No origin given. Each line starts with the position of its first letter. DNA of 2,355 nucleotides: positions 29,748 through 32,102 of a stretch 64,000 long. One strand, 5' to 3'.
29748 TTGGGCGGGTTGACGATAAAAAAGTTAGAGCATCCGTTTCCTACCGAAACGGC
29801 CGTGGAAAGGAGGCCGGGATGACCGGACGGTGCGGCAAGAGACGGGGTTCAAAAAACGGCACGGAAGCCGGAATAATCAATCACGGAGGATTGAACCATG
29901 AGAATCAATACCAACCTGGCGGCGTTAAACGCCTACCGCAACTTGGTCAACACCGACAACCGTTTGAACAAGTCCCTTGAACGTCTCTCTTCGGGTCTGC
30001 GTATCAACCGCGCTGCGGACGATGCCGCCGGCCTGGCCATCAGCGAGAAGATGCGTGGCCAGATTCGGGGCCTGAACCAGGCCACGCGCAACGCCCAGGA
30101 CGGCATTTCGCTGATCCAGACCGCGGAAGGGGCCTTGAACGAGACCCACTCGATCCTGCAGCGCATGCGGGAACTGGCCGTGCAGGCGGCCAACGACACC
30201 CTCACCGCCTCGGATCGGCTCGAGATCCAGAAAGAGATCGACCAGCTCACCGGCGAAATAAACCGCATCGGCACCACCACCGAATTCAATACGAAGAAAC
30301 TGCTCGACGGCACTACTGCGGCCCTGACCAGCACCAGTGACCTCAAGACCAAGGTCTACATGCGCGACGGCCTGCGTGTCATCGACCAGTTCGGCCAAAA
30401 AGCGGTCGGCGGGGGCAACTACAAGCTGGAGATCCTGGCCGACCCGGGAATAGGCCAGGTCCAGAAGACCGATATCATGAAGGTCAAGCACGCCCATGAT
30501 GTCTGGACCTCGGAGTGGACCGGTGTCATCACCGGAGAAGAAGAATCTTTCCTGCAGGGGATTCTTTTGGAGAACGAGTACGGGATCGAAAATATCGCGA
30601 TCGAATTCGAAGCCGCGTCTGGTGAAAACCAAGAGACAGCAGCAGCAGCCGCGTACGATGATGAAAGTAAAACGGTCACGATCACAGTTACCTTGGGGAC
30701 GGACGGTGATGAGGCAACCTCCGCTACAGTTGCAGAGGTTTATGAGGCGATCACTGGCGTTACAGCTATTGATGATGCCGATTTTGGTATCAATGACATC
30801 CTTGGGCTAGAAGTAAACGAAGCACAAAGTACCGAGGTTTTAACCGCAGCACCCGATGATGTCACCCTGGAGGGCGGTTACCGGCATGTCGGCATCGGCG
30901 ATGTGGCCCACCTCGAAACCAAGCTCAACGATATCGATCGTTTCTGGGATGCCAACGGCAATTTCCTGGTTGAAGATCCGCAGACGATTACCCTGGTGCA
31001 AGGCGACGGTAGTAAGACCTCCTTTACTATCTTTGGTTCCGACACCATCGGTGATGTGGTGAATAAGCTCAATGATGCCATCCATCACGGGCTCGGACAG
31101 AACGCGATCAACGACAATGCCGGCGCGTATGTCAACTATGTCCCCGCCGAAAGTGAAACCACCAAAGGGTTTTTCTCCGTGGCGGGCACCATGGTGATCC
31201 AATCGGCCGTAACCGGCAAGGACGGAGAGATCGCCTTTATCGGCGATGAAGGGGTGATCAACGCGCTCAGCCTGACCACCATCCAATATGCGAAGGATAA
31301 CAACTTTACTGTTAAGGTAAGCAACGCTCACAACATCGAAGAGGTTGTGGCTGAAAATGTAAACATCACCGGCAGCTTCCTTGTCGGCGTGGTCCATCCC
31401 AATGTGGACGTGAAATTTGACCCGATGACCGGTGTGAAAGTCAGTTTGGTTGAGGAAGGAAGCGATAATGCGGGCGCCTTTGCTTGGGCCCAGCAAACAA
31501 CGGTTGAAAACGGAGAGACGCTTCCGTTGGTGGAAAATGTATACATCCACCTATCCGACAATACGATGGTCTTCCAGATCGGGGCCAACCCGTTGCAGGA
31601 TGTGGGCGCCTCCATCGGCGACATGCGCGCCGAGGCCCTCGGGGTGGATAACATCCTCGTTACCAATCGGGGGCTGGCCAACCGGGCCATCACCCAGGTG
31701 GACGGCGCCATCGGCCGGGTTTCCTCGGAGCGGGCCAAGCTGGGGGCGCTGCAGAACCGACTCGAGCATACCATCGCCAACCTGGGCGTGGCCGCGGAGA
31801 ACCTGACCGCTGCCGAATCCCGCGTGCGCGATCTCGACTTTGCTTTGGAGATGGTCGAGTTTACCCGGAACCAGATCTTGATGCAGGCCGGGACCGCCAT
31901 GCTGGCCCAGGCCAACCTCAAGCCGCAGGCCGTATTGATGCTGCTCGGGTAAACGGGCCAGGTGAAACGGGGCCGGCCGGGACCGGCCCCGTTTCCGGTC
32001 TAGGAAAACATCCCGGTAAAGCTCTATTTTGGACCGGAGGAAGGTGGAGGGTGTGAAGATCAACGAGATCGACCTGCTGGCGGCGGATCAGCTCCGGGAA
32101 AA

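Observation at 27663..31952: Tandem flagellin genes with near-identical termini and divergent central domains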

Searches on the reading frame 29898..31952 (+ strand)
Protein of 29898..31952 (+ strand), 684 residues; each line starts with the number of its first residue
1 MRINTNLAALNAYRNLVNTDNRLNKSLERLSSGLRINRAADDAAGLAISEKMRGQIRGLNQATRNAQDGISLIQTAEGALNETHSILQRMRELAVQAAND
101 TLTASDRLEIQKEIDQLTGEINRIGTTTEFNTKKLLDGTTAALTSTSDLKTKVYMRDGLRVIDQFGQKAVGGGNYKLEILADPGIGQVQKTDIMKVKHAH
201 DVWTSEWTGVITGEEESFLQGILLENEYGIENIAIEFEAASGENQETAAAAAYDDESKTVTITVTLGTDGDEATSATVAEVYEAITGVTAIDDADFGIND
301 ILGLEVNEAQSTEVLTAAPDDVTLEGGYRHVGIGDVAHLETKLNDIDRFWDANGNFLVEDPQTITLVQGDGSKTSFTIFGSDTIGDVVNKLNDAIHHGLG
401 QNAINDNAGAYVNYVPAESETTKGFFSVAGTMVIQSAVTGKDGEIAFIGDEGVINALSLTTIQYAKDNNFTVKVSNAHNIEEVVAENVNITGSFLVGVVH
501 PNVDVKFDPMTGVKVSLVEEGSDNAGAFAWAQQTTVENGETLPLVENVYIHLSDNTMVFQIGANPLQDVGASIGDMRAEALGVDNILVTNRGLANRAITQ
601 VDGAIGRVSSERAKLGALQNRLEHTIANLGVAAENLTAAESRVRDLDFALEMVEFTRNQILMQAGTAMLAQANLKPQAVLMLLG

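Call 7: find_encoding_contigs(protein=window:29898-31952:+, flank=6000, max_places=8)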
Protein window:29898-31952:+ (684 aa): no gene with exactly this product is on record in the collection.

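Call 9: find_homologous_proteins(query=window:29898-31949:+, max_evalue=1e-20)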
Query window:29898-31949:+ (684 aa): 8000 proteins with E <= 1e-20 among 8000 candidates; the best 120 are listed.
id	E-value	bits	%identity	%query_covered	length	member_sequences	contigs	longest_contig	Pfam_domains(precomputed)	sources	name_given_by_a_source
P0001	0.0e+0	1469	100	100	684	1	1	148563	PF00700.28,PF00669.26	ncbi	-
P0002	0.0e+0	1035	78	93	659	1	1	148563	PF00700.28,PF00669.26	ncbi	-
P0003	8.2e-256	869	65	100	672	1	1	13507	PF00700.28,PF00669.26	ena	-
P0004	2.1e-254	864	65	100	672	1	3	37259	PF00700.28,PF00669.26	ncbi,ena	-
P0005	4.4e-252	856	70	52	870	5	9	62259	PF00700.28,PF00669.26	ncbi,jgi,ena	-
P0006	2.3e-250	851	68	53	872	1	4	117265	PF00700.28,PF00669.26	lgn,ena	-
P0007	1.2e-249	848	70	51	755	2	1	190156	PF00700.28,PF00669.26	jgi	jgi:flagellin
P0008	2.4e-249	847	64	100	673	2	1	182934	PF00700.28,PF00669.26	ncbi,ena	-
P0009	4.4e-246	837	64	100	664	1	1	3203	PF00700.28,PF00669.26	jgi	-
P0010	1.0e-245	835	62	57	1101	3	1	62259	PF00700.28,PF00669.26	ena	-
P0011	6.3e-244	829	70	52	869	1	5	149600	PF00700.28,PF00669.26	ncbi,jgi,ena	-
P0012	1.2e-243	828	57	61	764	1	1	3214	PF00700.28,PF00669.26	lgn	-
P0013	8.5e-243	826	66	55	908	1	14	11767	PF00700.28,PF00669.26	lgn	-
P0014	1.3e-240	818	69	51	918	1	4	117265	PF00700.28,PF00669.26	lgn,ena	-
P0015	1.9e-240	818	62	100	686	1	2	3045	PF00700.28,PF00669.26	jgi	jgi:flagellin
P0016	1.5e-239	815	57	66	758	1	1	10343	PF00700.28,PF00669.26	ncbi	-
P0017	3.2e-238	811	64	57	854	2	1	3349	PF00700.28,PF00669.26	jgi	jgi:flagellin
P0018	4.8e-238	810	54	66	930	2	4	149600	PF00700.28,PF00669.26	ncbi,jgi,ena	-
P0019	5.1e-238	810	64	51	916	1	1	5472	PF00700.28,PF00669.26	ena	-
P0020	6.8e-238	809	68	52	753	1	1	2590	PF00700.28,PF00669.26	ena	-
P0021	3.0e-237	807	70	51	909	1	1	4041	PF00700.28,PF00669.26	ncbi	-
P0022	3.4e-237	807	59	63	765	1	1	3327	PF00700.28,PF00669.26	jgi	-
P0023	4.5e-237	807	62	100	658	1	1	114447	PF00700.28,PF00669.26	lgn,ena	-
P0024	1.1e-235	802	63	53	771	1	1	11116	PF00700.28,PF00669.26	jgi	jgi:flagellin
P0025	8.1e-235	799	65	51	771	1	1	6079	PF00700.28,PF00669.26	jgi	-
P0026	2.4e-234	798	69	51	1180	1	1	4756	PF00700.28,PF00669.26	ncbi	-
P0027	9.2e-234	796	60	55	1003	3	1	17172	PF00700.28,PF00669.26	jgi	-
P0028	2.4e-233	794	65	51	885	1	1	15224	PF00700.28,PF00669.26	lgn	-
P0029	1.0e-231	789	60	100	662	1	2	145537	PF00700.28,PF00669.26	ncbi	ncbi:MAG: flagellin [Bacillota bacterium]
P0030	1.9e-227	775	65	51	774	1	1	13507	PF00700.28,PF00669.26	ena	-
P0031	3.8e-227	774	54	69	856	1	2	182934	PF00700.28,PF00669.26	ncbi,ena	-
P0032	4.5e-227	774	64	51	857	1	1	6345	PF00700.28,PF00669.26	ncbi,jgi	-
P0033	1.9e-226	772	63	52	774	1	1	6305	PF00700.28,PF00669.26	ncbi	-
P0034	3.9e-225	767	62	54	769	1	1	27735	PF00700.28,PF00669.26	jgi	-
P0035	2.2e-222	758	60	51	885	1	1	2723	PF00700.28,PF00669.26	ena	-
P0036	2.3e-220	752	60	51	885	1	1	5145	PF00700.28,PF00669.26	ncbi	-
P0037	4.3e-218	744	55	62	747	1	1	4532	PF00700.28,PF00669.26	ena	-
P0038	1.4e-216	739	59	53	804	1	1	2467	PF00700.28,PF00669.26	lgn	-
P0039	8.6e-214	730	60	52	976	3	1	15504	PF00700.28,PF00669.26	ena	-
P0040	1.1e-207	710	59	52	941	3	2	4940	PF00700.28,PF00669.26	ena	-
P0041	2.7e-207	708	55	100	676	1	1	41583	PF00700.28,PF00669.26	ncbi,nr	ncbi:MAG TPA: flagellin [Atribacteraceae bacterium]|nr:flagellin [Atribacteraceae bacterium]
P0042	1.5e-205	703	58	52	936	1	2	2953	PF00700.28,PF00669.26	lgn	-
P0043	1.0e-204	700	57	52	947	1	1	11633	PF00700.28,PF00669.26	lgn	-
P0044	9.8e-204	697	57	52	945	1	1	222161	PF00700.28,PF00669.26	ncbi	-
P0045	1.2e-203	696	57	52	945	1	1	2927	PF00700.28,PF00669.26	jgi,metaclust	metaclust:\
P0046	2.0e-203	696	57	52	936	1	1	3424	PF00700.28,PF00669.26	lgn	-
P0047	2.2e-203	695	56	53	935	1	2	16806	PF00700.28,PF00669.26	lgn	-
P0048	2.2e-203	695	56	52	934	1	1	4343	PF00700.28,PF00669.26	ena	-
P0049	3.4e-203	695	57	52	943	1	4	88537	PF00700.28,PF00669.26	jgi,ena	jgi:flagellin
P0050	1.4e-202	693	56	52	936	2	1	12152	PF00700.28,PF00669.26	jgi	-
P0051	2.9e-202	692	57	52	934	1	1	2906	PF00700.28,PF00669.26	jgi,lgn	-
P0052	3.2e-202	692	57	52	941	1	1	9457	PF00700.28,PF00669.26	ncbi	-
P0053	4.4e-202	691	56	53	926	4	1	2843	PF00700.28,PF00669.26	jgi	-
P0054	6.2e-202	691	56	52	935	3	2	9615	PF00700.28,PF00669.26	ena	-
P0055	7.9e-202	690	56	52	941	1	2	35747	PF00700.28,PF00669.26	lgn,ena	-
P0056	3.0e-201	688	57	52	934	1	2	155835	PF00700.28,PF00669.26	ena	-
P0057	4.2e-201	688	56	52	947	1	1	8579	PF00700.28,PF00669.26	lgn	-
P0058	4.6e-201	688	57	52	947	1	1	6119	PF00700.28,PF00669.26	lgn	-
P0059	5.3e-201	688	56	52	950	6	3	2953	PF00700.28,PF00669.26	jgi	-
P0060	1.2e-200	686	57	52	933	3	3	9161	PF00700.28,PF00669.26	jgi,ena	-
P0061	4.1e-200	685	56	52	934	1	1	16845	PF00700.28,PF00669.26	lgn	-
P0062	4.8e-200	684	56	53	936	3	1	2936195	PF00700.28,PF00669.26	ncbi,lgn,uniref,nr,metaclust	ncbi:Flagellin and related hook-associated proteins-like protein [Syntrophomonas wolfei subsp. wolfe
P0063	7.3e-200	684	56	53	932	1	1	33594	PF00700.28,PF00669.26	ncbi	-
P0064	1.2e-199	683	57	52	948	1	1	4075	PF00700.28,PF00669.26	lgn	-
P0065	2.3e-196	672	57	54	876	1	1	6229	PF00700.28,PF00669.26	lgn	-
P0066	7.3e-196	671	57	53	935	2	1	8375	PF00700.28,PF00669.26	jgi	-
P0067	8.4e-196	670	59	52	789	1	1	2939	PF00700.28,PF00669.26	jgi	jgi:flagellin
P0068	1.1e-193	663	58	52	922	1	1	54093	PF00700.28,PF00669.26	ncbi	ncbi:MAG: flagellin [Methylocystaceae bacterium]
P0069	4.7e-193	661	56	52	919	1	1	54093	PF00700.28,PF00669.26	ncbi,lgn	ncbi:MAG: flagellin [Methylocystaceae bacterium]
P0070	2.9e-192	659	55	52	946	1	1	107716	PF00700.28,PF00669.26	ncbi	-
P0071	4.8e-192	658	57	52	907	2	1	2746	PF00700.28,PF00669.26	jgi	-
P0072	3.4e-191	655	53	51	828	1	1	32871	PF00700.28,PF00669.26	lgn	-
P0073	3.0e-190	652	51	62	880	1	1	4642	PF00700.28,PF00669.26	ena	-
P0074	1.0e-189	650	54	51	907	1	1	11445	PF00700.28,PF00669.26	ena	-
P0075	1.8e-189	649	54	52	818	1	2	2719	PF00700.28,PF00669.26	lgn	-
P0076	2.7e-189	649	51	100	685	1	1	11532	PF00700.28,PF00669.26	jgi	jgi:flagellin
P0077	7.2e-189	648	52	100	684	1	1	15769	PF00700.28,PF00669.26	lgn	-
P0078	1.9e-188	646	50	62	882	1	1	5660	PF00700.28,PF00669.26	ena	-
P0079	2.3e-188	646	51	62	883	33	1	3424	PF00700.28,PF00669.26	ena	-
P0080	2.4e-188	646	51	62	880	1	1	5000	PF00700.28,PF00669.26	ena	-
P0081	2.7e-188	646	50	62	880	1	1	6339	PF00700.28,PF00669.26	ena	-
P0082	3.0e-188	645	54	51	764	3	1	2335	PF00700.28,PF00669.26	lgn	-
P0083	3.6e-188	645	49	62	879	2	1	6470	PF00700.28,PF00669.26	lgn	-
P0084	4.4e-188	645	49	62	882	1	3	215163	PF00700.28,PF00669.26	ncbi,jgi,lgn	jgi:flagellin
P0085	4.6e-188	645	50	62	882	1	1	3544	PF00700.28,PF00669.26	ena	-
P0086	8.7e-188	644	54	52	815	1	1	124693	PF00700.28,PF00669.26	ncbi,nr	ncbi:MAG: flagellin [Firmicutes bacterium]|nr:flagellin [Bacillota bacterium]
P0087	9.3e-188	644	51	100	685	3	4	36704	PF00700.28,PF00669.26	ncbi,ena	-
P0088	1.1e-187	644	55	51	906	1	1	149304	PF00700.28,PF00669.26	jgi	jgi:flagellin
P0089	1.2e-187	644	51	100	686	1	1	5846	PF00700.28,PF00669.26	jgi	-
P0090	1.4e-187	643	52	100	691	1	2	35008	PF00700.28,PF00669.26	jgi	jgi:flagellin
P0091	1.7e-187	643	50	62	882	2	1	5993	PF00700.28,PF00669.26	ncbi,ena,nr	ncbi:MAG TPA: flagellin [Petrotogaceae bacterium]|nr:flagellin [Petrotogaceae bacterium]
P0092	2.4e-187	642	56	51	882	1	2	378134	PF00700.28,PF00669.26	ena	-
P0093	2.6e-187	642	55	51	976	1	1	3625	PF00700.28,PF00669.26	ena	-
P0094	4.0e-187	642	51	100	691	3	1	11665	PF00700.28,PF00669.26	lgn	-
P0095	7.0e-187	641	54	54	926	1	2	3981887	PF00700.28,PF00669.26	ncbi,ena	-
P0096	7.2e-187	641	51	100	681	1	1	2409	PF00700.28,PF00669.26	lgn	-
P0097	7.6e-187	641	54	51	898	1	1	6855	PF00700.28,PF00669.26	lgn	-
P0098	8.4e-187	641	55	52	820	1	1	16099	PF00700.28,PF00669.26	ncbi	ncbi:MAG: flagellin [Chitinophagales bacterium]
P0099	1.4e-186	640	50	62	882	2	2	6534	PF00700.28,PF00669.26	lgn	-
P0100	2.2e-186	639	51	100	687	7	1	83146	PF00700.28,PF00669.26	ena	-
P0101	2.7e-186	639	52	100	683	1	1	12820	PF00700.28,PF00669.26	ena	-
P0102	2.8e-186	639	55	51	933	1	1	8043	PF00700.28,PF00669.26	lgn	-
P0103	3.7e-186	639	51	100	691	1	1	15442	PF00700.28,PF00669.26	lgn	-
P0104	5.6e-186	638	51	100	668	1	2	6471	PF00700.28,PF00669.26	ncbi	-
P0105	6.3e-186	638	50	100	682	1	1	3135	PF00700.28,PF00669.26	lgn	-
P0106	1.0e-185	637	49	64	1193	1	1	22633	PF00700.28,PF00669.26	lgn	-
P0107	1.1e-185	637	53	51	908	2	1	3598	PF00700.28,PF00669.26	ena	-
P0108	1.2e-185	637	55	51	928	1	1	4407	PF00700.28,PF00669.26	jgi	-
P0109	1.4e-185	637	55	51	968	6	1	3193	PF00700.28,PF00669.26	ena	-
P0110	1.6e-185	636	50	62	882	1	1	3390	PF00700.28,PF00669.26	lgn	-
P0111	1.7e-185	636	76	29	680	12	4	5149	PF00700.28,PF00669.26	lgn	-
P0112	2.5e-185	636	50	62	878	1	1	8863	PF00700.28,PF00669.26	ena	-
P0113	3.2e-185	635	53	100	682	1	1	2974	PF00700.28,PF00669.26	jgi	-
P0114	3.2e-185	635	54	51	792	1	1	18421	PF00700.28,PF00669.26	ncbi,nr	ncbi:MAG: Flagellin [Pelotomaculum sp. PtaB.Bin104]|nr:MAG: Flagellin [Pelotomaculum sp. PtaB.Bin104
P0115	3.8e-185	635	52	100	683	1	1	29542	PF00700.28,PF00669.26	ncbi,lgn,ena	-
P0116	5.0e-185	635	51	100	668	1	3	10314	PF00700.28,PF00669.26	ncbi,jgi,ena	-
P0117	5.1e-185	635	53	51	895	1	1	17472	PF00700.28,PF00669.26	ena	-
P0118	5.5e-185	635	48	63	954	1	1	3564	PF00700.28,PF00669.26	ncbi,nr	ncbi:MAG TPA: flagellin [Thermotogota bacterium]|nr:flagellin [Thermotogota bacterium]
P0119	9.1e-185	634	48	63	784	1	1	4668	PF00700.28,PF00669.26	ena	-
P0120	1.2e-184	634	55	51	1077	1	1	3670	PF00700.28,PF00669.26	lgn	-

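Call 10: find_encoding_contigs(protein=P0001, flank=8000, max_places=5)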
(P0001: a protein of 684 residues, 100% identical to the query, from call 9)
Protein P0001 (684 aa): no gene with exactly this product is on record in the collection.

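Call 11: find_encoding_contigs(protein=P0008, flank=10000, max_places=5)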
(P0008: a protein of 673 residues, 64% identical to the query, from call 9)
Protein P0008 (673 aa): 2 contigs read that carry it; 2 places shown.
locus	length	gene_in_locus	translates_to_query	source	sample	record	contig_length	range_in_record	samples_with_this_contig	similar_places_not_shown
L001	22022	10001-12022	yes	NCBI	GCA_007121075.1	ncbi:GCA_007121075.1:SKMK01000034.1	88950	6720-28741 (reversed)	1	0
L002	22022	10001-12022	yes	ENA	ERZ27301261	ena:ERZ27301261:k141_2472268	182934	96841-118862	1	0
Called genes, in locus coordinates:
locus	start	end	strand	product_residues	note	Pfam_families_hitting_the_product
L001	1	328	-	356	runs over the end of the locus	PF03435:Sacchrp_dh_NADP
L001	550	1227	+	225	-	PF01694:Rhomboid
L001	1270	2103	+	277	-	PF01972:SDH_protease, PF25145:NfeD1b_N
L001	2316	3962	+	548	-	PF00583:Acetyltransf_1, PF00795:CN_hydrolase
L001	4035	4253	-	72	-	-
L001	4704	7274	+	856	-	PF00669:Flagellin_N, PF00700:Flagellin_C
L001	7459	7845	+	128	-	PF03646:FlaG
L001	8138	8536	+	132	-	PF26154:DUF8042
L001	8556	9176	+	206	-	PF09986:DUF2225, PF13424:TPR_12 (faint)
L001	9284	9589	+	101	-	-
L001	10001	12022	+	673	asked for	PF00669:Flagellin_N, PF00700:Flagellin_C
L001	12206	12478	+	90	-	PF03646:FlaG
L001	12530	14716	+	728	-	PF02465:FliD_N, PF07196:Flagellin_IN (weak), PF07195:FliD_C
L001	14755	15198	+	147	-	PF02561:FliS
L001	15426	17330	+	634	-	PF00015:MCPsignal, PF04069:OpuAC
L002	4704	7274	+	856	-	PF00669:Flagellin_N, PF00700:Flagellin_C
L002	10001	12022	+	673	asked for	PF00669:Flagellin_N, PF00700:Flagellin_C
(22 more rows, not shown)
